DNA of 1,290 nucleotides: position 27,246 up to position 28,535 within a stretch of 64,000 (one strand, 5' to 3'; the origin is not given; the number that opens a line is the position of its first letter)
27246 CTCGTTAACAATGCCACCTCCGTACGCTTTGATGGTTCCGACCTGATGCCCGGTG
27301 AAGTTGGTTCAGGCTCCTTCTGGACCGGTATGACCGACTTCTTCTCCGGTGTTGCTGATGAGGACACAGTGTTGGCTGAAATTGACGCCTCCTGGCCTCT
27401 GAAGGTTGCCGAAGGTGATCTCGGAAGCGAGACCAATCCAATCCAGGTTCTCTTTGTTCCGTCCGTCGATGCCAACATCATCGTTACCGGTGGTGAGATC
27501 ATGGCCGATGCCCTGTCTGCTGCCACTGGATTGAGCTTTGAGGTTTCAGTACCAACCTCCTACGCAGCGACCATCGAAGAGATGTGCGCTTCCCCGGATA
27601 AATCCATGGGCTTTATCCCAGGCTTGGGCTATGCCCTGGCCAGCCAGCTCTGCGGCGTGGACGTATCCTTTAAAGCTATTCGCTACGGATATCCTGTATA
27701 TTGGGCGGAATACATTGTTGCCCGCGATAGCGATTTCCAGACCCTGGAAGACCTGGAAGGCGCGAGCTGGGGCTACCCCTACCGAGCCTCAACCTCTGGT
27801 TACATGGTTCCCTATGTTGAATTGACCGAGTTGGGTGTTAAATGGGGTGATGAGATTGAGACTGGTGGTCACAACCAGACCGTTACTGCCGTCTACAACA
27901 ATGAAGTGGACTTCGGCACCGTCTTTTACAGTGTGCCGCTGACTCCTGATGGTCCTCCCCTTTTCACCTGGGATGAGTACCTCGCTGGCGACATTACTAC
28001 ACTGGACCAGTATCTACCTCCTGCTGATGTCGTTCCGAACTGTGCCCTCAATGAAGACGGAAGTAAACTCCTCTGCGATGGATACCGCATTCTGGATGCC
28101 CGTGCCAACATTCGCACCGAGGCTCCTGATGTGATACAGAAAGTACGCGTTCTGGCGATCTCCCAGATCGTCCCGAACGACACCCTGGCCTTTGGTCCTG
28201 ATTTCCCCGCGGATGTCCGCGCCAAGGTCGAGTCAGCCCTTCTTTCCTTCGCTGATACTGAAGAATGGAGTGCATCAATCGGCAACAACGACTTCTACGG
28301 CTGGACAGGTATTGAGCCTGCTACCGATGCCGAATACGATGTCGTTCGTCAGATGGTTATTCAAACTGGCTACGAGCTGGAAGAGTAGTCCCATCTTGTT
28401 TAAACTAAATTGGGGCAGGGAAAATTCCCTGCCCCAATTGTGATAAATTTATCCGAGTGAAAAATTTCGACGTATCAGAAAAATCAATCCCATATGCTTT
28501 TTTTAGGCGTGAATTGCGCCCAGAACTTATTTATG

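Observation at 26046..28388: One lipoprotein carrying two unrelated substrate-binding domains (CUT1 sugar-type + PhnD-type)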

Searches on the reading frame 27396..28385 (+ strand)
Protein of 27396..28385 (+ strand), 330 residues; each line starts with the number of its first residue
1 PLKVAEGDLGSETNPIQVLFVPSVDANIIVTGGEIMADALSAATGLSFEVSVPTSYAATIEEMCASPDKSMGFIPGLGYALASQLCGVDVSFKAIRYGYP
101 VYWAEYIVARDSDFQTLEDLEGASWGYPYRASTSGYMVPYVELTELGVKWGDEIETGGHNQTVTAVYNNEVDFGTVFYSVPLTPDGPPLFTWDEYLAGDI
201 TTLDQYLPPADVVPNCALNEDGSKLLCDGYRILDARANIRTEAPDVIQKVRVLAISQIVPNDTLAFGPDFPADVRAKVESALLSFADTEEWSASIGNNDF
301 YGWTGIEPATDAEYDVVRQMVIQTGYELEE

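Call 18: search_solved_structures(query=window:27396-28385:+, max_evalue=0.001, show_alignments=3)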
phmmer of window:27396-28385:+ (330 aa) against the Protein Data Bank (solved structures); distinct sequences matched with E-value up to 0.001: 11.
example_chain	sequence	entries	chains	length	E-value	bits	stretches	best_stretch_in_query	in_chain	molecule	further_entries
5o2j_A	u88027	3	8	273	1.9e-08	37.1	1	14-175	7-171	Probable phosphite transport system-binding protein PtxB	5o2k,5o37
5me4_A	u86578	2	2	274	6.6e-07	32.1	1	40-152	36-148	Probable phosphite transport system-binding protein HtxB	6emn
5lv1_A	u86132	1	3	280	1e-06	31.5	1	14-174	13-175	PtxB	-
5jvb_A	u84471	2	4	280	1.1e-06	31.4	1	16-175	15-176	Phosphonate ABC transporter, periplasmic phosphonate-binding protein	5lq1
3p7i_A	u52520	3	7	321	1.1e-06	31.3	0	97-175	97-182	PhnD, subunit of alkylphosphonate ABC transporter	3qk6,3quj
6ghq_A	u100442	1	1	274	3e-06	29.9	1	40-152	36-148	Probable phosphite transport system-binding protein HtxB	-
6ght_A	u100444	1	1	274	8.2e-06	28.5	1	40-152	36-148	Probable phosphite transport system-binding protein HtxB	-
3s4u_A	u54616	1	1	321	1.7e-05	27.5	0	238-322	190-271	PhnD, subunit of alkylphosphonate ABC transporter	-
6esk_A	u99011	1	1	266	0.00011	24.8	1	86-176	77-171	Putative periplasmic phosphite-binding-like protein (Pbl) PtxB-like protein designated Aio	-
6esv_A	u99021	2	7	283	0.00012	24.7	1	87-176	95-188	Putative periplasmic phosphite-binding-like protein (Pbl) PtxB-like protein designated Aio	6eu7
8ed5_A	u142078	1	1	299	0.00013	24.5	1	79-176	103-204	Putative periplasmic phosphite-binding-like protein (Pbl) PtxB-like protein designated Aio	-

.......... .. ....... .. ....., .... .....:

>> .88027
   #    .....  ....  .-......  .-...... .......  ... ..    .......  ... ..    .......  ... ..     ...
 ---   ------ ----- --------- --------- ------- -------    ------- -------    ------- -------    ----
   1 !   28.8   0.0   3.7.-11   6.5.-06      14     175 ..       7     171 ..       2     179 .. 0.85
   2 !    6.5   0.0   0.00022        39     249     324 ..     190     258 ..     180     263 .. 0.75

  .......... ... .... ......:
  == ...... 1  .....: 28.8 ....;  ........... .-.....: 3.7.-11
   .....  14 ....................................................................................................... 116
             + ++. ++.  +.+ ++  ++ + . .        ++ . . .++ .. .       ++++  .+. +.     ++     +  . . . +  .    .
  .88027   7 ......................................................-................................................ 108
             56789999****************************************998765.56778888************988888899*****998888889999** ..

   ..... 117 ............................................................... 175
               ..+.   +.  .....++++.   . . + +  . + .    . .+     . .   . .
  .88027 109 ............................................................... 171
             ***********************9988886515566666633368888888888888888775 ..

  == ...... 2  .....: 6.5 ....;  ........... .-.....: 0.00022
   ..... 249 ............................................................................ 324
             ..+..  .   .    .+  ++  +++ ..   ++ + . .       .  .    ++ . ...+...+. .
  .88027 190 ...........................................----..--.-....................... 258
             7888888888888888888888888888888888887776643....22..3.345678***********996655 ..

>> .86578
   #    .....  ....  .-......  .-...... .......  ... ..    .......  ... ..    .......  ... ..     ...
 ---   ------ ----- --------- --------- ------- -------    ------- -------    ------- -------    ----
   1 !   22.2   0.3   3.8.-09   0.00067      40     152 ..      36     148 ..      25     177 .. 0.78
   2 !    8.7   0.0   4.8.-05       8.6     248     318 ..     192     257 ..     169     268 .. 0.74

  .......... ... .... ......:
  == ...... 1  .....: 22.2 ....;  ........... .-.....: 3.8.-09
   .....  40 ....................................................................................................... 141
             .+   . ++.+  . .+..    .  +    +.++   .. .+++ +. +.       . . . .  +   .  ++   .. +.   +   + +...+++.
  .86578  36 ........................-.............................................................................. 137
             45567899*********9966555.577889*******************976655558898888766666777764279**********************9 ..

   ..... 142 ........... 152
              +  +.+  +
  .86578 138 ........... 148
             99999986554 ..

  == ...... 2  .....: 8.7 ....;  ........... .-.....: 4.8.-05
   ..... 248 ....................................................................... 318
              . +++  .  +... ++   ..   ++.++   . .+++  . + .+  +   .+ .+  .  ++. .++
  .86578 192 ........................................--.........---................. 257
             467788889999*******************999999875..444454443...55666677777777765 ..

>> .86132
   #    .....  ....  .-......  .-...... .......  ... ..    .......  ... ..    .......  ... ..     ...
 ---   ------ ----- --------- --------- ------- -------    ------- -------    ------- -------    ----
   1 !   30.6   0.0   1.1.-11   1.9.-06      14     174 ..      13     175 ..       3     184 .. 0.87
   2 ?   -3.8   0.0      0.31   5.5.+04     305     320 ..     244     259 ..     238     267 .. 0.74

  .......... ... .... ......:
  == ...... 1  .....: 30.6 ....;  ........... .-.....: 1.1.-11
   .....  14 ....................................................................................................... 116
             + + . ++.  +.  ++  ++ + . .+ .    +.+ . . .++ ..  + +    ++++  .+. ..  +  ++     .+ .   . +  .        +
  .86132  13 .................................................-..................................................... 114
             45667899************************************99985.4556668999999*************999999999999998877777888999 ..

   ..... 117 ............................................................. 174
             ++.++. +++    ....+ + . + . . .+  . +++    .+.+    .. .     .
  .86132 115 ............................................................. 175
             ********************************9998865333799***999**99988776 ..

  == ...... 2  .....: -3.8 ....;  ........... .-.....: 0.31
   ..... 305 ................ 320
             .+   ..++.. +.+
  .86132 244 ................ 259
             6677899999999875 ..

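Call 20: find_homologous_proteins(query=window:27396-28385:+, max_evalue=1e-10)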
Query window:27396-28385:+ (330 aa): 3284 proteins with E <= 1e-10 among 5689 candidates; the best 120 are listed.
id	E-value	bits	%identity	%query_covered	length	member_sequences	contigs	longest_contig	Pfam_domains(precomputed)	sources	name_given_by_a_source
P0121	1.5e-185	634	83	98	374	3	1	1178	PF12974.13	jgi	jgi:phosphonate transport system substrate-binding protein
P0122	8.6e-182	622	82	98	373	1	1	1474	PF12974.13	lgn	-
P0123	5.5e-179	613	83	98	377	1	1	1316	PF12974.13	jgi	-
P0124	3.3e-169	580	78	97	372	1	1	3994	PF12974.13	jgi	jgi:phosphonate transport system substrate-binding protein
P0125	1.1e-168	579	75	100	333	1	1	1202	PF12974.13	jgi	jgi:phosphonate transport system substrate-binding protein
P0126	2.6e-168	577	76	97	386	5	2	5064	PF12974.13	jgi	jgi:phosphonate transport system substrate-binding protein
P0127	4.3e-167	573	76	98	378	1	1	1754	PF12974.13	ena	-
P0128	7.4e-167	573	76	98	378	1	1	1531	PF12974.13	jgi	jgi:phosphonate transport system substrate-binding protein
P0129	1.9e-166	571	77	97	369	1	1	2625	PF12974.13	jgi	jgi:phosphonate transport system substrate-binding protein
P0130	5.9e-166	570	76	97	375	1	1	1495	PF12974.13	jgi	-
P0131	6.4e-166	570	78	97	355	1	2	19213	PF12974.13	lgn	-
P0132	8.6e-166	569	76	97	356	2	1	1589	PF12974.13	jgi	jgi:phosphonate transport system substrate-binding protein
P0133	1.5e-165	568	76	97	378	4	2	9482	PF12974.13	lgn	-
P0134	2.6e-165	568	76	97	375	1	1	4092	PF12974.13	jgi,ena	-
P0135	2.6e-165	568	76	97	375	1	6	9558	PF12974.13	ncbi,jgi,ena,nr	ncbi:MAG TPA: phosphate/phosphite/phosphonate ABC transporter substrate-binding protein [Anaerolinea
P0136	2.8e-165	568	76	97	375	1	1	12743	PF12974.13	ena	-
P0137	6.2e-165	566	75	100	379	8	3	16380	PF12974.13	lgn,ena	-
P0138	1.1e-164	566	75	100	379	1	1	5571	PF12974.13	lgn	-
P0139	1.5e-164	565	76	97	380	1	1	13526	PF12974.13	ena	-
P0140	1.7e-164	565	76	98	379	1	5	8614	PF12974.13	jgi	jgi:phosphonate transport system substrate-binding protein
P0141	1.8e-164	565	75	98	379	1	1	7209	PF12974.13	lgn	-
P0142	2.0e-164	565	75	97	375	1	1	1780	PF12974.13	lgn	-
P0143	2.2e-164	565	75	98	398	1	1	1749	PF12974.13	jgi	jgi:phosphonate transport system substrate-binding protein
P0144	2.2e-164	565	75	98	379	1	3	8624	PF12974.13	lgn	-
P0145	2.8e-164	564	75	98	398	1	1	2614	PF12974.13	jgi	jgi:phosphonate transport system substrate-binding protein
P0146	3.8e-164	564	75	98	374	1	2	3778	PF12974.13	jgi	jgi:phosphonate transport system substrate-binding protein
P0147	4.2e-164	564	75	99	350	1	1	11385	PF12974.13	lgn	-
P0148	7.4e-164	563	75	97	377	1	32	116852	PF12974.13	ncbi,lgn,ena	-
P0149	1.1e-163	562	75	98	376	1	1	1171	PF12974.13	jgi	jgi:phosphonate transport system substrate-binding protein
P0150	1.5e-163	562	75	97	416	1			PF12974.13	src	-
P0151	1.5e-163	562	74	98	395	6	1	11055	PF12974.13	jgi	jgi:phosphonate transport system substrate-binding protein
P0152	1.6e-163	562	74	100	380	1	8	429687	PF12974.13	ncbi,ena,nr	ncbi:MAG: phosphate/phosphite/phosphonate ABC transporter substrate-binding protein [Anaerolineales 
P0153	1.8e-163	562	76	98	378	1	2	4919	PF12974.13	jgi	jgi:phosphonate transport system substrate-binding protein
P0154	2.3e-163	561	74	98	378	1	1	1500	PF12974.13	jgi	-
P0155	3.7e-163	561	74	97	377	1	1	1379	PF12974.13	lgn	-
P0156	4.0e-163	560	74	100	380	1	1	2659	PF12974.13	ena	-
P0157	4.0e-163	560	74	100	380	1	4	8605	PF12974.13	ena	-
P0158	4.6e-163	560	75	97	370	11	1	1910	PF12974.13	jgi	-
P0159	1.0e-162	559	74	98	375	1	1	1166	PF12974.13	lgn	-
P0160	1.1e-162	559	74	97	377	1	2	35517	PF12974.13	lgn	-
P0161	1.2e-162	559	75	97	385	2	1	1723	PF12974.13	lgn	-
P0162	1.3e-162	559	75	98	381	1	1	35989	PF12974.13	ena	-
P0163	1.8e-162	558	74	98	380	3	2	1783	PF12974.13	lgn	-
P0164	2.0e-162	558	75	98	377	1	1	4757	PF09084.17,PF12974.13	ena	-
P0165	2.8e-162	558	75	98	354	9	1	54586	PF12974.13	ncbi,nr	ncbi:MAG: phosphate/phosphite/phosphonate ABC transporter substrate-binding protein [Anaerolineales 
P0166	3.1e-162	558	75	97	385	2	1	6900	PF12974.13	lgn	-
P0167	3.2e-162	557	74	97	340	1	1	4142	PF12974.13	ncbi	ncbi:MAG: phosphate/phosphite/phosphonate ABC transporter substrate-binding protein, partial [Chloro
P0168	3.2e-162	557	74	98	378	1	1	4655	PF12974.13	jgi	-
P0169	3.4e-162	557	74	100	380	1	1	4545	PF12974.13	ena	-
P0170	4.5e-162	557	74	98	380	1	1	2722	PF12974.13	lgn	-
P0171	4.6e-162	557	73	100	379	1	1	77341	PF12974.13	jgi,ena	-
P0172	5.7e-162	557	73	100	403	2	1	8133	PF12974.13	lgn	-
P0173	5.8e-162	557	74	97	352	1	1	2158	PF12974.13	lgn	-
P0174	5.8e-162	557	73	98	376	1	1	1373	PF12974.13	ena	-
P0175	5.8e-162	557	74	98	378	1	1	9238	PF12974.13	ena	-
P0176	6.0e-162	557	75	97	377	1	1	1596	PF12974.13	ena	-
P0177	6.1e-162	557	74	100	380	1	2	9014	PF12974.13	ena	-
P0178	1.1e-161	556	74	97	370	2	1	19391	PF12974.13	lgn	-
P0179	1.4e-161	555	74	97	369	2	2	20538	PF12974.13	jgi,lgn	jgi:phosphonate transport system substrate-binding protein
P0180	1.4e-161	555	73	100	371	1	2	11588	PF12974.13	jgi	-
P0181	1.5e-161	555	74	97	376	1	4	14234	PF12974.13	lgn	-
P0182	1.5e-161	555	73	100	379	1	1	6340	PF12974.13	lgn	-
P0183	1.5e-161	555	74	98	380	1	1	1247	PF12974.13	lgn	-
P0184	1.7e-161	555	74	100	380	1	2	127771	PF12974.13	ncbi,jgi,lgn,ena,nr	ncbi:MAG: hypothetical protein CVU44_18405 [Chloroflexi bacterium HGW-Chloroflexi-6]|nr:MAG: hypothe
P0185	1.8e-161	555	72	100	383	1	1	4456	PF12974.13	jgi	jgi:phosphonate transport system substrate-binding protein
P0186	1.8e-161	555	73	99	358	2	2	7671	PF12974.13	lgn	-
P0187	1.9e-161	555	74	98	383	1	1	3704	PF12974.13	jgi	jgi:phosphonate transport system substrate-binding protein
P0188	2.0e-161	555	76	97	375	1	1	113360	PF12974.13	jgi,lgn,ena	-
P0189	2.1e-161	555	74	98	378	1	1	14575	PF12974.13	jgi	-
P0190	2.2e-161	555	73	98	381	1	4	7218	PF12974.13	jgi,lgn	jgi:phosphonate transport system substrate-binding protein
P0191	2.5e-161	555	75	97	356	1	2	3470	PF12974.13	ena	-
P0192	3.2e-161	554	74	98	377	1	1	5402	PF12974.13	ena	-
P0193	3.3e-161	554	74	97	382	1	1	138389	PF12974.13,PF04886.17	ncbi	ncbi:MAG: phosphate/phosphite/phosphonate ABC transporter substrate-binding protein [Chloroflexota b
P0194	4.2e-161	554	74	97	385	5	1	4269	PF12974.13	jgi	jgi:phosphonate transport system substrate-binding protein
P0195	4.5e-161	554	74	98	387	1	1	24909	PF12974.13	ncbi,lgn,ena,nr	ncbi:MAG TPA: phosphate/phosphite/phosphonate ABC transporter substrate-binding protein [Anaerolinea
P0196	6.6e-161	553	74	99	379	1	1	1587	PF09084.17,PF12974.13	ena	-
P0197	7.0e-161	553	73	98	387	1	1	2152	PF12974.13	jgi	jgi:phosphonate transport system substrate-binding protein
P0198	8.2e-161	553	74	98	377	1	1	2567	PF09084.17,PF12974.13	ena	-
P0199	8.6e-161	553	74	98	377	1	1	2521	PF09084.17,PF12974.13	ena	-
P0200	9.1e-161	553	74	98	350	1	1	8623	PF12974.13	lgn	-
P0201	9.9e-161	553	74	97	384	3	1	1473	PF12974.13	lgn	-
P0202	1.0e-160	553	73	99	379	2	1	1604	PF12974.13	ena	-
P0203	1.1e-160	552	74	99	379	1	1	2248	PF09084.17,PF12974.13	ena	-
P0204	1.3e-160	552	74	99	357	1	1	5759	PF09084.17,PF12974.13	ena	-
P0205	1.4e-160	552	74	97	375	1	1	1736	PF12974.13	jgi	-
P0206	1.4e-160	552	74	98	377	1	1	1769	PF12974.13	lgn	-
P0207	1.5e-160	552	74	99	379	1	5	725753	PF09084.17,PF12974.13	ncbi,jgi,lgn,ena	jgi:phosphonate transport system substrate-binding protein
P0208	1.5e-160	552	76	97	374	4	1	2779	PF12974.13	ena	-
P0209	1.5e-160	552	74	97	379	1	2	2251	PF12974.13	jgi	jgi:phosphonate transport system substrate-binding protein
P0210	1.7e-160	552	75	98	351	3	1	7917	PF12974.13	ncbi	ncbi:MAG: phosphate/phosphite/phosphonate ABC transporter substrate-binding protein [Chloroflexota b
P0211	1.7e-160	552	74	98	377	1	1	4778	PF12974.13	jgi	-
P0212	1.9e-160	552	73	98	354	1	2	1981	PF12974.13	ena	-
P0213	2.8e-160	551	74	98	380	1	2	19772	PF12974.13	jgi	jgi:phosphonate transport system substrate-binding protein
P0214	2.8e-160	551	74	98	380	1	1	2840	PF12974.13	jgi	jgi:phosphonate transport system substrate-binding protein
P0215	2.8e-160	551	73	100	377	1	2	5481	PF09084.17,PF12974.13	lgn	-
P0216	2.9e-160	551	73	97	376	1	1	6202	PF12974.13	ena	-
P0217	3.1e-160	551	75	98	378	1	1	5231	PF12974.13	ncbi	-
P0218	3.3e-160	551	72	99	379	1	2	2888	PF12974.13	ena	-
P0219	3.4e-160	551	73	99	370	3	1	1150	PF12974.13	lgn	-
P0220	3.5e-160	551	73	100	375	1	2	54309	PF12974.13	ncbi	ncbi:MAG: phosphate/phosphite/phosphonate ABC transporter substrate-binding protein [Anaerolineales 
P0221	3.6e-160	551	73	99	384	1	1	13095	PF12974.13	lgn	-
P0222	4.1e-160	551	73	99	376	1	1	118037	PF12974.13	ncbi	ncbi:MAG: phosphate/phosphite/phosphonate ABC transporter substrate-binding protein [Chloroflexota b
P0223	4.2e-160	551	73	100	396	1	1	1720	PF12974.13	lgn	-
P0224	4.5e-160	550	74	98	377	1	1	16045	PF09084.17,PF12974.13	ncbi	-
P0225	5.0e-160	550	73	98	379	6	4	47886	PF12974.13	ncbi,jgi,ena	jgi:phosphonate transport system substrate-binding protein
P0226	5.2e-160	550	74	99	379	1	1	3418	PF09084.17,PF12974.13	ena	-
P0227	5.6e-160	550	74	97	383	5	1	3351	PF12974.13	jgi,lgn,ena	-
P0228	5.7e-160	550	74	97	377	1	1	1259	PF12974.13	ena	-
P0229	6.0e-160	550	74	98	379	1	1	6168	PF12974.13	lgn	-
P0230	6.0e-160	550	72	100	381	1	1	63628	PF12974.13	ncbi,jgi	-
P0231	6.6e-160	550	72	98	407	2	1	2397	PF12974.13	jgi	jgi:phosphonate transport system substrate-binding protein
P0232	6.7e-160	550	74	97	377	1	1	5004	PF12974.13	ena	-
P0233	6.7e-160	550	72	98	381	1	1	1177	PF12974.13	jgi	-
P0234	6.8e-160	550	73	97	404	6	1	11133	PF12974.13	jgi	-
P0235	7.2e-160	550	72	99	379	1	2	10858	PF12974.13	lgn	-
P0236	7.5e-160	550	72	99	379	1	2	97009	PF12974.13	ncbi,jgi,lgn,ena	jgi:phosphonate transport system substrate-binding protein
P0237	7.6e-160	550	73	97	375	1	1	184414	PF12974.13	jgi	jgi:phosphonate transport system substrate-binding protein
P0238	7.9e-160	550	75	97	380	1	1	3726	PF12974.13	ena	-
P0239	8.8e-160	549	73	97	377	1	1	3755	PF12974.13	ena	-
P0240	9.5e-160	549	72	100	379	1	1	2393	PF12974.13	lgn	-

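Call 21: find_encoding_contigs(protein=P0152, flank=8000, max_places=1)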
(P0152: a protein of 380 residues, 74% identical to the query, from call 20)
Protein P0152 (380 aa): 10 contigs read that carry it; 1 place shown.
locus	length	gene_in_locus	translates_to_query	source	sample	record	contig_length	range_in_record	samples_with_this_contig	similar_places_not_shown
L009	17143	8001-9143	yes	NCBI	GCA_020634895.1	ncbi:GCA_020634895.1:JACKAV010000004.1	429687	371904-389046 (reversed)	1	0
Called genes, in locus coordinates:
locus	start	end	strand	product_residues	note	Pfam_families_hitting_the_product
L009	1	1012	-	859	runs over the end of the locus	PF00270:DEAD, PF00271:Helicase_C, PF22982:WHD_HRQ1 (weak), PF01844:HNH, PF09369:MZB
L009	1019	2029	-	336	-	PF03706:LPG_synthase_TM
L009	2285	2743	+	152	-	PF02082:Rrf2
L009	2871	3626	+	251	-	PF01925:TauE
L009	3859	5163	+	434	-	PF25145:NfeD1b_N, PF00574:CLP_protease (weak), PF24961:NfeD_membrane, PF01957:NfeD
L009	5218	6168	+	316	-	PF16881:LIAS_N, PF04055:Radical_SAM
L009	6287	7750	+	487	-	PF00282:Pyridoxal_deC, PF01212:Beta_elim_lyase, PF00266:Aminotran_5 (faint)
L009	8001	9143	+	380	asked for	PF12974:Phosphonate-bd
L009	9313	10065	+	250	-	PF00005:ABC_tran, PF13304:AAA_21 (faint)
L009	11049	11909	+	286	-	PF00528:BPD_transp_1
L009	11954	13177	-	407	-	-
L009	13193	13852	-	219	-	PF00702:Hydrolase, PF12710:HAD, PF13419:HAD_2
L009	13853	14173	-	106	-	-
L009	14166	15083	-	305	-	-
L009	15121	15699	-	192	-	PF01174:SNO, PF07685:GATase_3 (weak)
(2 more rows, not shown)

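Call 22: find_encoding_contigs(protein=P0207, flank=8000, max_places=1)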
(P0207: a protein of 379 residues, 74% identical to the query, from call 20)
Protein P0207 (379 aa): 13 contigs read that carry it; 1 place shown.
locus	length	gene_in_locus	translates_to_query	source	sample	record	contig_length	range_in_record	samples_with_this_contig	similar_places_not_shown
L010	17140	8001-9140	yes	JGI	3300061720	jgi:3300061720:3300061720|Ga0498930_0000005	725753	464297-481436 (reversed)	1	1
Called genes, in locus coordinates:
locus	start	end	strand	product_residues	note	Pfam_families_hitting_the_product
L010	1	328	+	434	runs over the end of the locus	PF25145:NfeD1b_N, PF00574:CLP_protease, PF24961:NfeD_membrane, PF01957:NfeD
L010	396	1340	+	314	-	PF16881:LIAS_N, PF04055:Radical_SAM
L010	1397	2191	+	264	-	PF04542:Sigma70_r2, PF08281:Sigma70_r4_2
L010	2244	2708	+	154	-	PF10604:Polyketide_cyc2, PF08327:AHSA1 (weak)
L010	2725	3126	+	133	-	PF21619:DUF6855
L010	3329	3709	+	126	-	-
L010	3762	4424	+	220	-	PF00702:Hydrolase, PF13419:HAD_2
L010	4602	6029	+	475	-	PF00083:Sugar_tr, PF06609:TRI12, PF07690:MFS_1, PF13347:MFS_2 (weak)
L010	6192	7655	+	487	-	PF00282:Pyridoxal_deC, PF01212:Beta_elim_lyase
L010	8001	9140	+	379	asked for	PF12974:Phosphonate-bd, PF09084:NMT1 (weak)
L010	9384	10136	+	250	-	PF00005:ABC_tran, PF13304:AAA_21 (faint)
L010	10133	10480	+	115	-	-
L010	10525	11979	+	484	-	PF00528:BPD_transp_1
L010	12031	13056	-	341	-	PF00487:FA_desaturase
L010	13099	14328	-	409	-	-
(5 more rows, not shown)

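Call 78: search_protein_representatives(protein=window:27408-28385:+)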
Query: 326 residues. Proteins with E-value up to 0.001 (for the whole library): 1824; up to 1e-10: 609; up to 1e-30: 139. The best 150 are listed.
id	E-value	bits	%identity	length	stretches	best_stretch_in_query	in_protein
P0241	1.6e-116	405.6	56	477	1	4-325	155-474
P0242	4.8e-112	390.8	60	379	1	5-325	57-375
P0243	4.8e-108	377.7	55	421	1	4-326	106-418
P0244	2.3e-101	355.7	56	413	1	11-325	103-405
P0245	3.7e-101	355.0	54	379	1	2-325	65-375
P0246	3.9e-99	348.4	54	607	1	2-325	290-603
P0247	4.0e-95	335.2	48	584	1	4-324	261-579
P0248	4.7e-92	325.1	51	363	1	4-325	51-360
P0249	1.8e-91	323.2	50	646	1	4-325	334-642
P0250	1.1e-89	317.3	47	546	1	5-322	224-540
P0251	2.3e-89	316.3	47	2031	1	5-325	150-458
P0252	8.8e-89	314.4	48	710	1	5-325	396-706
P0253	3.5e-87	309.1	52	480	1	5-325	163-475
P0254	1.4e-86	307.2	49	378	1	4-326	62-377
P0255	1.8e-86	306.8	53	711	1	1-323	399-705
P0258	1.4e-83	297.3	47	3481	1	5-320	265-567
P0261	4.4e-78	279.2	48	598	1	5-325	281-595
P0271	1.2e-59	218.7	39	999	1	5-325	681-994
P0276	1.7e-56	208.3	42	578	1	15-325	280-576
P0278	8.3e-56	206.0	40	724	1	3-321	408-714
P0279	8.5e-55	202.7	31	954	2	5-316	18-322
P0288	9.1e-50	186.1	37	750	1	2-325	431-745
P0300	1.2e-45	172.7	37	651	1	3-316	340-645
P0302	2.0e-44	168.6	32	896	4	7-166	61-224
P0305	6.6e-44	166.9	40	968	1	25-315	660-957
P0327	2.9e-36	141.8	27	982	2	20-316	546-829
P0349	9.3e-34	133.5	35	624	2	4-173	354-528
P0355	4.0e-33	131.4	35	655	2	5-173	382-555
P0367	2.2e-31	125.7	30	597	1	2-322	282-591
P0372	4.0e-31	124.9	34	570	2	5-173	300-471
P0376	6.3e-31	124.2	34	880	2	4-172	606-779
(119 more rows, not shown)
